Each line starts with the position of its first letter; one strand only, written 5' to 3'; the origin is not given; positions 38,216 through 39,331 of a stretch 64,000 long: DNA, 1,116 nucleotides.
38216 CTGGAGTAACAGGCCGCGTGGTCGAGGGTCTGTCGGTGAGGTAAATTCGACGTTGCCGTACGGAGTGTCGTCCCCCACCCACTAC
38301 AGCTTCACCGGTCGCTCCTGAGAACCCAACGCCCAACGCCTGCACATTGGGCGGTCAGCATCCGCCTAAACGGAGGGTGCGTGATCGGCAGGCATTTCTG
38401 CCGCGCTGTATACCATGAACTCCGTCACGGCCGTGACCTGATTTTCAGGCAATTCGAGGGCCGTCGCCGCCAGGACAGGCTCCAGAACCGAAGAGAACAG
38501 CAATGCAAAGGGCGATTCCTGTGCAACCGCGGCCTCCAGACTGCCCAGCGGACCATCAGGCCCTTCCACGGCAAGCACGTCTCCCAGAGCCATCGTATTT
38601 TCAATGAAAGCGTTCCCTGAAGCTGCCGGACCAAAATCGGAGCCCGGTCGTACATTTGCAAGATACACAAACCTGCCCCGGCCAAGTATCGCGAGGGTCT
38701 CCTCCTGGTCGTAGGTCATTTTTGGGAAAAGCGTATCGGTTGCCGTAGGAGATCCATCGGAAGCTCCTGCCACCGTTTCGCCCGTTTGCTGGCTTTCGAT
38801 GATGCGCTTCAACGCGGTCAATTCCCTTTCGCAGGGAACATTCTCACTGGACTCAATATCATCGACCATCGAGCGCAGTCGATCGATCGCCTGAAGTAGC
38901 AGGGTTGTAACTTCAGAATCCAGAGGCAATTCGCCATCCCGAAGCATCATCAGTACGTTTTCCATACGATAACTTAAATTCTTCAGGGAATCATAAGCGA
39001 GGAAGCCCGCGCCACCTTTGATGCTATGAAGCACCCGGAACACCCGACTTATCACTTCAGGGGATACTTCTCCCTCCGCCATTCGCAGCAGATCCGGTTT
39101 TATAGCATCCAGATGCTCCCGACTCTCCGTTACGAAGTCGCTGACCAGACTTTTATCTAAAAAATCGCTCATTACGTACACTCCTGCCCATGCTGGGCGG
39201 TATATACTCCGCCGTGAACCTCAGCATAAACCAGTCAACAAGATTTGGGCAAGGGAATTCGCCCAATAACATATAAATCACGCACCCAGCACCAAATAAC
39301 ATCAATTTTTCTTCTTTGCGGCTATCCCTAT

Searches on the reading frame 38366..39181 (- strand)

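Call 40: search_protein_families(library=pfam, proteins=[window:38366-39181:-], max_evalue=0.001)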
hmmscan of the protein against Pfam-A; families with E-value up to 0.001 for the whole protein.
window:38366-39181:- (271 aa): 1 family
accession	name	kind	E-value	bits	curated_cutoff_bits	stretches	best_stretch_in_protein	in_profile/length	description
PF01627.28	Hpt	-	2.3e-14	53.8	24.6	1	12-104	2-83/84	Hpt domain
